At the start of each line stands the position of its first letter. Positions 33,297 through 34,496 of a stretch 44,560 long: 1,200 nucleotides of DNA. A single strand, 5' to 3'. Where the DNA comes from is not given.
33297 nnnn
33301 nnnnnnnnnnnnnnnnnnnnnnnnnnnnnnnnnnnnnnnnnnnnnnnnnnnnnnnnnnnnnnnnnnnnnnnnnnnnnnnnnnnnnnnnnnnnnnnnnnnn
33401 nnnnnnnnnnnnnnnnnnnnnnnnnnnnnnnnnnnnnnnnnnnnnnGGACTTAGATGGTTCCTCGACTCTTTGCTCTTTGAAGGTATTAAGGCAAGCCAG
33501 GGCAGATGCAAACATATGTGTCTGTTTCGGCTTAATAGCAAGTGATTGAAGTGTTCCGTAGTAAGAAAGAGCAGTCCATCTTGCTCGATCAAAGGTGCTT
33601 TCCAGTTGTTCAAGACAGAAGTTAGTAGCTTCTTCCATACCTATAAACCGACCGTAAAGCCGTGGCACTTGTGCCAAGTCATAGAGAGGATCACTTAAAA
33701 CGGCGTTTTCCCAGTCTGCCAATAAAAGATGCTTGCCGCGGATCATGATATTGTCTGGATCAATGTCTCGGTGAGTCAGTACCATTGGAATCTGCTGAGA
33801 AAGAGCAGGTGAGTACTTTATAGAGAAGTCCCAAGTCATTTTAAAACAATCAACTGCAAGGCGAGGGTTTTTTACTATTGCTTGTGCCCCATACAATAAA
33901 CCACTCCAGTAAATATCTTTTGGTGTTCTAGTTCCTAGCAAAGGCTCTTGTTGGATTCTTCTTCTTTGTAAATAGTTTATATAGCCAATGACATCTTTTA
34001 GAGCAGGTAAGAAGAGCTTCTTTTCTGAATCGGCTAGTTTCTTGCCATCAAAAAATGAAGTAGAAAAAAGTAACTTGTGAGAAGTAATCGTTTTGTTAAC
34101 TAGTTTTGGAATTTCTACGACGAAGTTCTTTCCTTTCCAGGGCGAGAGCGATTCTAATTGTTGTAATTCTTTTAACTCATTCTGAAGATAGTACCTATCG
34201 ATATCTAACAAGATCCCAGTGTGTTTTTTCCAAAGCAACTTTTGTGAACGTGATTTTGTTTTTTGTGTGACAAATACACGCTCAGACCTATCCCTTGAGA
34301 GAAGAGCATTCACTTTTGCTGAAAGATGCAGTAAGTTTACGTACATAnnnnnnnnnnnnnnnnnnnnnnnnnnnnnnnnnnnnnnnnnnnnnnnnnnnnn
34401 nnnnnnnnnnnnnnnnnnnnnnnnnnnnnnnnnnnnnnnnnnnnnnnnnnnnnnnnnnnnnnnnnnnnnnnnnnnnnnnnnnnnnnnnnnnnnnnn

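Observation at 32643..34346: Cytoplasmic APH-like kinase fused to an IcaB/PgaB-type deacetylase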

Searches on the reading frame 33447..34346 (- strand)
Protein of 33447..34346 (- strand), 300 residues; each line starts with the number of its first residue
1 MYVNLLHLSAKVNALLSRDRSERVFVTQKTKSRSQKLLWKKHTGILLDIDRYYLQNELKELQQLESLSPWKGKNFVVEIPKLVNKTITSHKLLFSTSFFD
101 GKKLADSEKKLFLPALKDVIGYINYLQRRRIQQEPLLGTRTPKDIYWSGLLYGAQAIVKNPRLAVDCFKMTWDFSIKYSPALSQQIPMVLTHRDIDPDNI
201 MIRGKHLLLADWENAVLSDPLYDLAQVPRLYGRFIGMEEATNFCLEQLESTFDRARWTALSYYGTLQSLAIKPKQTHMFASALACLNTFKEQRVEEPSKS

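Call 22: search_solved_structures(query=A2, max_evalue=1, show_alignments=3)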
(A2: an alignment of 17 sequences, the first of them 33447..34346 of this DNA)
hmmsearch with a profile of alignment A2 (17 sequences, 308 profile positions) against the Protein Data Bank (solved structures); distinct sequences matched with E-value up to 1: 1754 (the best 60 are shown).
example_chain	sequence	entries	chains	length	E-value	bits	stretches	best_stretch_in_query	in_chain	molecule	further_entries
8v3v_A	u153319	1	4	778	1.7e-06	30.3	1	195-238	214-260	Acyl-Coenzyme A dehydrogenase family, member 11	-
8w7l_B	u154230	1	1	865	3.1e-06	29.5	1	184-225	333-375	Protein kinase domain-containing protein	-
8w7l_A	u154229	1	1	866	3.1e-06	29.5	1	184-225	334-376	Protein kinase domain-containing protein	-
8w7a_A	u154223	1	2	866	3.1e-06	29.5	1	184-225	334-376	Protein kinase domain-containing protein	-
8w7j_A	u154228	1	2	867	3.1e-06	29.5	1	184-225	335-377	Protein kinase domain-containing protein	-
8wgo_A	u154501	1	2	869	3.1e-06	29.5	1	184-225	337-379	Protein kinase domain-containing protein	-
5usq_A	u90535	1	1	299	8.2e-06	28.1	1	183-234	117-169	TGF-beta receptor type-1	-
1rw8_A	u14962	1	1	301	8.3e-06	28.1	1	183-234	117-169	TGF-beta receptor type I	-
5fri_A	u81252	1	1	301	8.3e-06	28.1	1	183-234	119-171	TGF-BETA RECEPTOR TYPE-1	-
1vjy_A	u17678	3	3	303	8.3e-06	28.1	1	183-234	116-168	TGF-beta receptor type I | TGF-beta receptor type-1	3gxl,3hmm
9f6x_A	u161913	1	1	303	8.4e-06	28.1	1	183-234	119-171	TGF-beta receptor type-1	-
4x0m_A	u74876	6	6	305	8.4e-06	28.1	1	183-234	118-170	TGF-beta receptor type-1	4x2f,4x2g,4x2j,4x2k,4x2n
9j9d_A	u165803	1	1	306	8.5e-06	28.1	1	183-234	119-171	TGF-beta receptor type-1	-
2wot_A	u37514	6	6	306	8.5e-06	28.1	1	183-234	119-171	TGF-BETA RECEPTOR TYPE-1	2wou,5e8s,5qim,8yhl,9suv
5e8t_A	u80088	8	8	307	8.5e-06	28.1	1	183-234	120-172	TGF-beta receptor type-1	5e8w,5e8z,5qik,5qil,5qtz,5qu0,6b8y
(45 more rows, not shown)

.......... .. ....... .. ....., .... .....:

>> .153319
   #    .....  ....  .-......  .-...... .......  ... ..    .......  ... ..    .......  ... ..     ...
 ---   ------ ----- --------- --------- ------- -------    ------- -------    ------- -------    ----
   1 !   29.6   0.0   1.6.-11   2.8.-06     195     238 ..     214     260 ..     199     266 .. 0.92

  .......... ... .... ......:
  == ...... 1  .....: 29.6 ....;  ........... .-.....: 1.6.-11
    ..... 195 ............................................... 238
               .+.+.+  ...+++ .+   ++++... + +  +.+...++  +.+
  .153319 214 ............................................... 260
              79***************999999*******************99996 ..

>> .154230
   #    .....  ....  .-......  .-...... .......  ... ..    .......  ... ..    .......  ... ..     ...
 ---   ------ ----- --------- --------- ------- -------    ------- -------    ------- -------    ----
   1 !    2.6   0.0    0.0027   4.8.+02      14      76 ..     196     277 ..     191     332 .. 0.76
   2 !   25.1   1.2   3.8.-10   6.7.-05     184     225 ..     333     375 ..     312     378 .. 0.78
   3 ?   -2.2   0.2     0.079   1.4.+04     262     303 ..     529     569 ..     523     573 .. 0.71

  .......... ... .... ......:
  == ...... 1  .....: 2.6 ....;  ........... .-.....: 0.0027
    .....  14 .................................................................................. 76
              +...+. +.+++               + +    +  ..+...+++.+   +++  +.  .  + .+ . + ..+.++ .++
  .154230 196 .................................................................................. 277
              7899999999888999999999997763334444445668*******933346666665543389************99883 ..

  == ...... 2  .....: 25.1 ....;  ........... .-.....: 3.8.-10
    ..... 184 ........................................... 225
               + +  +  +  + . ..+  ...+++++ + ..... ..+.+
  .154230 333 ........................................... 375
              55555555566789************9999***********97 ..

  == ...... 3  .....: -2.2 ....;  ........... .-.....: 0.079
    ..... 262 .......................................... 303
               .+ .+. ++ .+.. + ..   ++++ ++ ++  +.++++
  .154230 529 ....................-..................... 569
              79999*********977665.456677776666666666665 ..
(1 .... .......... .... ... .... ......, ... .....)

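Call 32: search_protein_representatives(alignment_id=A2)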
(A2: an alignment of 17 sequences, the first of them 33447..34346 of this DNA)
Query: 17 sequences, 308 profile positions. Proteins with E-value up to 0.001 (for the whole library): 4648; up to 1e-10: 695; up to 1e-30: 269. The best 150 are listed.
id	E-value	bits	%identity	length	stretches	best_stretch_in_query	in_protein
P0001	1.4e-105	369.0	-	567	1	5-304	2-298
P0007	9.8e-100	349.8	-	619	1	1-307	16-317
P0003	2.2e-98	345.3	-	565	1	4-296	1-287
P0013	2.6e-95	335.3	-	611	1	1-304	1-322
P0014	1.8e-94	332.5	-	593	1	1-307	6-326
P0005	9.0e-94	330.2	-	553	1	10-296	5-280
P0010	9.7e-94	330.1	-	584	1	2-307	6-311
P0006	3.0e-91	321.9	-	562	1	4-303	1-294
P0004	3.1e-91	321.9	-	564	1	11-295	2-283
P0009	1.1e-90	320.1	-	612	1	1-307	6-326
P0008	1.4e-90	319.8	-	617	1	1-307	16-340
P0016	3.3e-86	305.4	-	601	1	1-305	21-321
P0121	7.0e-86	304.3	-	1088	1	8-302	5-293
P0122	3.6e-77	275.7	-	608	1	1-307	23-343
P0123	5.9e-77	275.0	-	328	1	1-299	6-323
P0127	2.1e-69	250.2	-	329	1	19-302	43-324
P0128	6.4e-69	248.6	-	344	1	1-304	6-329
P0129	1.2e-68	247.6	-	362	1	22-304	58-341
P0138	3.5e-64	233.0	-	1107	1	6-308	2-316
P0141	7.4e-64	232.0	-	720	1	2-304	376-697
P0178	2.9e-57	210.3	-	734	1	7-296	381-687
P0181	7.7e-57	208.9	-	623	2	19-287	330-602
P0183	2.3e-56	207.4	-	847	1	1-301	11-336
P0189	8.9e-55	202.1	-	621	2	15-228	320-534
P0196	5.4e-54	199.6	-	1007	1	1-303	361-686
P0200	7.6e-53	195.8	-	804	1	30-296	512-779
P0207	4.5e-51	190.0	-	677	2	15-275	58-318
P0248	3.7e-41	157.4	-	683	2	15-288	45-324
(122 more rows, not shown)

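Call 34: search_protein_families(library=pfam, proteins=[P0141, P0178, P0181, P0196, P0200, P0183, P0138, P0207, P0248, P0189], max_evalue=0.001)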
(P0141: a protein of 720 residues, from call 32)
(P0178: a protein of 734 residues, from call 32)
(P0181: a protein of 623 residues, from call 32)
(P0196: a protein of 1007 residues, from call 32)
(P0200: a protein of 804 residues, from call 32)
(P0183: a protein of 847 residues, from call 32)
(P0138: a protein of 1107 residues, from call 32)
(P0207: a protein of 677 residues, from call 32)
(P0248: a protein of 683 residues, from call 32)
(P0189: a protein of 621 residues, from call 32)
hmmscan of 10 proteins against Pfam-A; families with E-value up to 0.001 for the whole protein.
P0141 (720 aa): 4 families
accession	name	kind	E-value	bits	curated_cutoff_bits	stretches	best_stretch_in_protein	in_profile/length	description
PF00534.26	Glycos_transf_1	-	1.1e-24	87.3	26.4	1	188-302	12-127/172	Glycosyl transferases group 1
PF13692.12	Glyco_trans_1_4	-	2.4e-22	80.1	27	1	192-302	2-111/142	Glycosyl transferases group 1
PF20706.3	GT4-conflict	-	9.7e-15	54.9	26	1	143-302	152-316/385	Family 4 Glycosyltransferase in conflict systems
PF13439.12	Glyco_transf_4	-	4.7e-06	27.2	28.5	1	25-120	3-101/170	Glycosyltransferase Family 4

P0178 (734 aa): 5 families
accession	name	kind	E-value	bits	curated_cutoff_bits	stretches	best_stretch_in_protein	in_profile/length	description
PF00534.26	Glycos_transf_1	-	2e-27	96.2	26.4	1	184-301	10-128/172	Glycosyl transferases group 1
PF13692.12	Glyco_trans_1_4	-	6.9e-25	88.4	27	1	189-303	1-115/142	Glycosyl transferases group 1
PF20706.3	GT4-conflict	-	6.6e-14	52.1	26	1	158-293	162-309/385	Family 4 Glycosyltransferase in conflict systems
PF13439.12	Glyco_transf_4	-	7.7e-13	49.2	28.5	1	23-177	3-166/170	Glycosyltransferase Family 4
PF13579.12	Glyco_trans_4_4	-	0.00011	23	29.7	0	23-100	2-81/158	Glycosyl transferase 4-like domain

P0181 (623 aa): 1 family
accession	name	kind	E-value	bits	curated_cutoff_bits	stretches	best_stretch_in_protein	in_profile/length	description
PF01636.29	APH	-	3e-18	66.9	23.2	1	349-546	21-210/239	Phosphotransferase enzyme family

P0196 (1007 aa): 4 families
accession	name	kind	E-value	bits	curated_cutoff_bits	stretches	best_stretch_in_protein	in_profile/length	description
PF01041.23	DegT_DnrJ_EryC1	-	1.5e-78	265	19.8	1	10-338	4-358/360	DegT/DnrJ/EryC1/StrS aminotransferase family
PF00535.33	Glycos_transf_2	-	8.5e-19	68.5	23.3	1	710-874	1-164/168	Glycosyl transferase family 2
PF13641.12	Glyco_tranf_2_3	-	7e-09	36.5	27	1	709-844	3-140/230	Glycosyltransferase like family 2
PF00155.27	Aminotran_1_2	-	0.00027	20.7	19.7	1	33-122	45-144/361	Aminotransferase class I and II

P0200 (804 aa): 0 families

P0183 (847 aa): 5 families
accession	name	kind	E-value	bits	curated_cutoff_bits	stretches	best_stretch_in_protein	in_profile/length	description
PF13641.12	Glyco_tranf_2_3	-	4.8e-15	56.6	27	1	548-769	1-227/230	Glycosyltransferase like family 2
PF00535.33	Glycos_transf_2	-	7.8e-14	52.4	23.3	1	551-719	1-167/168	Glycosyl transferase family 2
PF04229.20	GrpB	-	4.3e-07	30.7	25.5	1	370-519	2-158/159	GrpB protein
PF13632.12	Glyco_trans_2_3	-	3.7e-06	27.3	27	1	637-815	6-169/198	Glycosyl transferase family group 2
PF01636.29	APH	-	1.2e-05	25.7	23.2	1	193-291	129-232/239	Phosphotransferase enzyme family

P0138 (1107 aa): 4 families
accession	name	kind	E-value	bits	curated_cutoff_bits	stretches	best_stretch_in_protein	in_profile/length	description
PF01522.26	Polysacc_deac_1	-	1.8e-27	96.2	23.1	1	393-521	7-123/124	Polysaccharide deacetylase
PF01636.29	APH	-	3.7e-09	37.1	23.2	1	200-259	168-227/239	Phosphotransferase enzyme family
PF01633.27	Choline_kinase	-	3.4e-05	23.7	29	1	47-241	21-203/300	Choline/ethanolamine kinase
PF13231.12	PMT_2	-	0.00018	22.2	26.1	1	704-850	15-158/160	Dolichyl-phosphate-mannose-protein mannosyltransferase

P0207 (677 aa): 5 families
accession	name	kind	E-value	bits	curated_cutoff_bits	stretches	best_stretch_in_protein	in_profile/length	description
PF01636.29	APH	-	2.7e-11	44.1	23.2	1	559-606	170-217/239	Phosphotransferase enzyme family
PF00069.31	Pkinase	-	7.3e-11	42.4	31.7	0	407-592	20-153/263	Protein kinase domain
PF19974.5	TCAD9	-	3.8e-08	33.3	40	1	558-590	298-330/429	Ternary complex associated domain 9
PF07714.23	PK_Tyr_Ser-Thr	-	2.3e-05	24.3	23.1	0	237-261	122-147/258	Protein tyrosine and serine/threonine kinase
PF01163.29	RIO1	-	0.00014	22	22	0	557-587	124-154/187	RIO domain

P0248 (683 aa): 4 families
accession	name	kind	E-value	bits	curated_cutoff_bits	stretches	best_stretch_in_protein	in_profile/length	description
PF01636.29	APH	-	3.3e-15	57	23.2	2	225-275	166-216/239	Phosphotransferase enzyme family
PF02958.26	EcKL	-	1.5e-06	28.2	22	0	227-282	215-275/294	Ecdysteroid kinase-like family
PF01163.29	RIO1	-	1.8e-06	28.1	22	1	559-591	121-153/187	RIO domain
PF00069.31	Pkinase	-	1e-05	25.5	31.7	0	229-254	119-144/263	Protein kinase domain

P0189 (621 aa): 5 families
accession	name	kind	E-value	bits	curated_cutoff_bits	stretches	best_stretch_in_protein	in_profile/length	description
PF01636.29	APH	-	2.6e-13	50.7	23.2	2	166-234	160-229/239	Phosphotransferase enzyme family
PF03109.22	ABC1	-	4.1e-06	26.6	22.9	0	499-523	185-210/244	ABC1 atypical kinase-like domain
PF19974.5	TCAD9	-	3.1e-05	23.8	40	0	502-524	299-321/429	Ternary complex associated domain 9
PF01163.29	RIO1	-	0.00025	21.1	22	0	499-526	123-150/187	RIO domain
PF00069.31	Pkinase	-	0.00087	19.2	31.7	0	52-117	43-105/263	Protein kinase domain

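Call 35: list_cluster_members(proteins=[P0123, P0127, P0128, P0129, P0141, P0196, P0183, P0138, P0121, P0005])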
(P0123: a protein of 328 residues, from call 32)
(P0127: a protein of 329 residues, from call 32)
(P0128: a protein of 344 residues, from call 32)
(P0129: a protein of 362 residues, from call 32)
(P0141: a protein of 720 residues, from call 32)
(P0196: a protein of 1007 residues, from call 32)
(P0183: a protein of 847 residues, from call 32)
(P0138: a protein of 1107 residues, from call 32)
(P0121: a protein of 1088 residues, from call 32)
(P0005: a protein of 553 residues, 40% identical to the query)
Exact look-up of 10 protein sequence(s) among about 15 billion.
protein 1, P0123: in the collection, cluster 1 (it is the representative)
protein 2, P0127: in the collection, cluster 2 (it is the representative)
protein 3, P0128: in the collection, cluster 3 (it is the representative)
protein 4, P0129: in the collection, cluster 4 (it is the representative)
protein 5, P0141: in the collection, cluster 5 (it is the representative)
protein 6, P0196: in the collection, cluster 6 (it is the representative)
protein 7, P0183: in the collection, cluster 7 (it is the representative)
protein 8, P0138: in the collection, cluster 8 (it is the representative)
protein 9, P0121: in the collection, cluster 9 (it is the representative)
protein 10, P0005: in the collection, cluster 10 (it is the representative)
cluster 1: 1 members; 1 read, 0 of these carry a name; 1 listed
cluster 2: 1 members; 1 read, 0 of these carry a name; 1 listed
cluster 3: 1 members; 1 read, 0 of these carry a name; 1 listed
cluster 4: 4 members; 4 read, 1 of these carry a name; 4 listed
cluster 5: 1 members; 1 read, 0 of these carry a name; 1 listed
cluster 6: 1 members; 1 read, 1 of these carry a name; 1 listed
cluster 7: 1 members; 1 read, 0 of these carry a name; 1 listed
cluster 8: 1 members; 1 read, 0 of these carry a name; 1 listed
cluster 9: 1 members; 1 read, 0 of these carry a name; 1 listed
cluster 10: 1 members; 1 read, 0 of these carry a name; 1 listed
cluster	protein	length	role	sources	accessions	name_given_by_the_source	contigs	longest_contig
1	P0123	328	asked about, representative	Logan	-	-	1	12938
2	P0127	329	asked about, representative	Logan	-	-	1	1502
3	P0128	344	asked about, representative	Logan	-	-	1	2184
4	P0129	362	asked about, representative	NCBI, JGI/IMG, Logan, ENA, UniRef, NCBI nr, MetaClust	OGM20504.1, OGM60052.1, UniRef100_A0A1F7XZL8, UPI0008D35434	hypothetical protein A2714_03890 [Candidatus Woesebacteria bacterium ... | Protein kinase domain-containing protein n=2 Tax=Candidatus Woeseibacteriota ... | MAG: hypothetical protein A2714_03890 [Candidatus Woesebacteria bacterium ...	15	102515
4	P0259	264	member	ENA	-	-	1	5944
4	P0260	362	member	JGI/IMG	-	-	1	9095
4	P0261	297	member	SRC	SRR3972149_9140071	-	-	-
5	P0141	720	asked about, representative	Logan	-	-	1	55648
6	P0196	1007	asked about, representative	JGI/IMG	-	dTDP-4-amino-4,6-dideoxygalactose transaminase/GT2 family glycosyltransferase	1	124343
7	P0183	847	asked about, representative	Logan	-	-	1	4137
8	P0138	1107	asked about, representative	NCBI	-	-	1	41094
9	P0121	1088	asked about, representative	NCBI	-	-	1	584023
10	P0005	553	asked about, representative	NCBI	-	-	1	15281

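Call 36: find_encoding_contigs(protein=P0129, flank=10000, max_places=1)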
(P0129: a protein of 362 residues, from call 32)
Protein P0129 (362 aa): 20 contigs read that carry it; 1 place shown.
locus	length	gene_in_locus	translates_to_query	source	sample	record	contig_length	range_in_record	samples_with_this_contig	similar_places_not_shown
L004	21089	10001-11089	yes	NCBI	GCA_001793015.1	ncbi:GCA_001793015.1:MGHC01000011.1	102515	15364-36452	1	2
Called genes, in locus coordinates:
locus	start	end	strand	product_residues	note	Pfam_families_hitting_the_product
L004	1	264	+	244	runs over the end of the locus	PF04203:Sortase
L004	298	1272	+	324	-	PF00188:CAP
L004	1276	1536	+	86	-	-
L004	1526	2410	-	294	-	PF00483:NTP_transferase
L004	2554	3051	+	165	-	PF04308:RNaseH_like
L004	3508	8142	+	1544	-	PF00535:Glycos_transf_2, PF13641:Glyco_tranf_2_3, PF13632:Glyco_trans_2_3, PF13439:Glyco_transf_4, PF13579:Glyco_trans_4_4, PF00534:Glycos_transf_1, PF13692:Glyco_trans_1_4, PF20706:GT4-conflict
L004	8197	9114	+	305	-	PF00535:Glycos_transf_2, PF13641:Glyco_tranf_2_3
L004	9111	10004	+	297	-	PF00535:Glycos_transf_2, PF13641:Glyco_tranf_2_3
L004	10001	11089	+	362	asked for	PF01636:APH (weak)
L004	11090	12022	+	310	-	PF00535:Glycos_transf_2, PF13641:Glyco_tranf_2_3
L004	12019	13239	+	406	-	PF04230:PS_pyruv_trans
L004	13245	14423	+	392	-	-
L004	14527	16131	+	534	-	-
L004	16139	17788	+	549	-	-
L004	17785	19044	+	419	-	PF13620:CarboxypepD_reg (weak)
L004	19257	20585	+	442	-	PF21135:DRL_cat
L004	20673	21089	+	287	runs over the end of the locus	PF00041:fn3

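Call 37: find_encoding_contigs(protein=P0141, flank=10000, max_places=1)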
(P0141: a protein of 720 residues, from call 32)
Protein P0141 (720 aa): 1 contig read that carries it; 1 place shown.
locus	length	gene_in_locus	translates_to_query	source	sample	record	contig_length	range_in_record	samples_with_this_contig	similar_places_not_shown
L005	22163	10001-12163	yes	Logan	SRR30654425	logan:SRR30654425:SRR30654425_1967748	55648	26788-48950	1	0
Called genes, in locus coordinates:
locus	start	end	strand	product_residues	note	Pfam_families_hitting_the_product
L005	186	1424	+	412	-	-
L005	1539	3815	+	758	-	-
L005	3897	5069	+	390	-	-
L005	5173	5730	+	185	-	PF04203:Sortase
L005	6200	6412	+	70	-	PF12728:HTH_17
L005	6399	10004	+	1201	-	PF00535:Glycos_transf_2, PF13641:Glyco_tranf_2_3, PF00535:Glycos_transf_2, PF13641:Glyco_tranf_2_3, PF13632:Glyco_trans_2_3, PF13439:Glyco_transf_4, PF20706:GT4-conflict, PF00534:Glycos_transf_1, +4 more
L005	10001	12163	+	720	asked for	PF13439:Glyco_transf_4 (faint), PF20706:GT4-conflict, PF00534:Glycos_transf_1, PF13692:Glyco_trans_1_4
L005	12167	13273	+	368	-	PF13439:Glyco_transf_4 (weak), PF00534:Glycos_transf_1, PF13692:Glyco_trans_1_4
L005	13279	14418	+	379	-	PF13439:Glyco_transf_4 (faint), PF20706:GT4-conflict, PF00534:Glycos_transf_1, PF13692:Glyco_trans_1_4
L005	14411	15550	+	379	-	PF01041:DegT_DnrJ_EryC1, PF01212:Beta_elim_lyase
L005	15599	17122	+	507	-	-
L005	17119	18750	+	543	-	-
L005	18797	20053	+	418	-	PF13620:CarboxypepD_reg (weak)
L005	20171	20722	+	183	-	-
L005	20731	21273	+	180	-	PF04203:Sortase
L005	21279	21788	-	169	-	-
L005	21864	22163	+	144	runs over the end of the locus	-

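Call 78: find_encoding_contigs(protein=P0196, flank=10000, max_places=1)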
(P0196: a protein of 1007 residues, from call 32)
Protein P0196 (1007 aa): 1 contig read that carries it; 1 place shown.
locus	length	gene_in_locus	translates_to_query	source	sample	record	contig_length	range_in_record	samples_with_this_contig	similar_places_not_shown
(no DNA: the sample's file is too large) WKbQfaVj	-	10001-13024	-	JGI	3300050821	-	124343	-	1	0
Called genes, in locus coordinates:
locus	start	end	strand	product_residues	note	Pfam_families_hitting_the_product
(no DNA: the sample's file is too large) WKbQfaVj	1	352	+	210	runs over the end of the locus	-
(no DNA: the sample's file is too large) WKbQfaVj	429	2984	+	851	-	PF17957:Big_7, PF00404:Dockerin_1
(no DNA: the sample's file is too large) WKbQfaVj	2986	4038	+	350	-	-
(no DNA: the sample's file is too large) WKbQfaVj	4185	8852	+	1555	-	PF00535:Glycos_transf_2, PF13641:Glyco_tranf_2_3, PF00535:Glycos_transf_2, PF13641:Glyco_tranf_2_3, PF13632:Glyco_trans_2_3, PF13439:Glyco_transf_4, PF00534:Glycos_transf_1, PF20706:GT4-conflict, +4 more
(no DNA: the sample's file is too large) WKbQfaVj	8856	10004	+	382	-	PF13439:Glyco_transf_4, PF20706:GT4-conflict, PF00534:Glycos_transf_1, PF13692:Glyco_trans_1_4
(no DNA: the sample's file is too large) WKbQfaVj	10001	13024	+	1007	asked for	PF01041:DegT_DnrJ_EryC1, PF00535:Glycos_transf_2, PF13641:Glyco_tranf_2_3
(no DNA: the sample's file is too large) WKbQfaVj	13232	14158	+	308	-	PF13632:Glyco_trans_2_3 (weak)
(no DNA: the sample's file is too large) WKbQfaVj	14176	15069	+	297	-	PF00535:Glycos_transf_2, PF13641:Glyco_tranf_2_3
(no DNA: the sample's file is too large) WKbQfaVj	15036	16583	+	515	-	-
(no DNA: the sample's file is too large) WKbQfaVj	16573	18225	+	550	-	-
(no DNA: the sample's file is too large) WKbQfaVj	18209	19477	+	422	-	PF13620:CarboxypepD_reg, PF13715:CarbopepD_reg_2 (weak)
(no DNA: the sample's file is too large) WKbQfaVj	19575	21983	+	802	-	PF18998:Flg_new_2 (weak)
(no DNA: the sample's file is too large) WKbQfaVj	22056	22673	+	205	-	PF04203:Sortase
